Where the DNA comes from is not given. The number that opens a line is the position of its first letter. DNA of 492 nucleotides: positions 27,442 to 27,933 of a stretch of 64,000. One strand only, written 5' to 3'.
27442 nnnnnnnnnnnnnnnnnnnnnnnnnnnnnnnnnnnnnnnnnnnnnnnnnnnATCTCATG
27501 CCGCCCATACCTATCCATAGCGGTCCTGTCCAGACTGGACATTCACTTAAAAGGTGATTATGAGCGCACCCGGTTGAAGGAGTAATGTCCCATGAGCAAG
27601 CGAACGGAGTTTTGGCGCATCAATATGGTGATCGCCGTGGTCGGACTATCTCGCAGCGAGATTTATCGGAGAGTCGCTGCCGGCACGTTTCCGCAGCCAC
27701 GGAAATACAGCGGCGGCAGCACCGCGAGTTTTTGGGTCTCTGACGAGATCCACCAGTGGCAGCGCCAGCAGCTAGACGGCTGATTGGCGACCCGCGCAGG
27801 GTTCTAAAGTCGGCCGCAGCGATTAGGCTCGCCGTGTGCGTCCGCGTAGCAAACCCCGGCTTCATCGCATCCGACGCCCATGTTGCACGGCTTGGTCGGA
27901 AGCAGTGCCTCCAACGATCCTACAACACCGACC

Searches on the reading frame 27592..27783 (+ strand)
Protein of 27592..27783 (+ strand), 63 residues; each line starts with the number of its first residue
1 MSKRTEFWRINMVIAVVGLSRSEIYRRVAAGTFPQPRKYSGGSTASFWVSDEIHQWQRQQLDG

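Call 11: search_protein_families(library=pfam, proteins=[window:27592-27783:+])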
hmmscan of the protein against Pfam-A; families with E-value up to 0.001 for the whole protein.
window:27592-27783:+ (63 aa): 1 family
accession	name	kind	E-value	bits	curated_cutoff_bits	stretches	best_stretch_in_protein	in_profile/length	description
PF05930.18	Phage_AlpA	-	3.2e-10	40.1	21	1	8-57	4-51/51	Prophage CP4-57 regulatory protein (AlpA)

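Call 12: search_protein_families(library=phrogs, proteins=[window:27592-27783:+])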
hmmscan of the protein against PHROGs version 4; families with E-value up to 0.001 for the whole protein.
window:27592-27783:+ (63 aa): 2 families
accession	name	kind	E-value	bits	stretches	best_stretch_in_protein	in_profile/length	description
phrog_66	-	integration and excision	5e-07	30.7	1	3-60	89-143/412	excisionase and transcriptional regulator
phrog_2790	-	integration and excision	2.5e-05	25.2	1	7-59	28-78/100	excisionase and transcriptional regulator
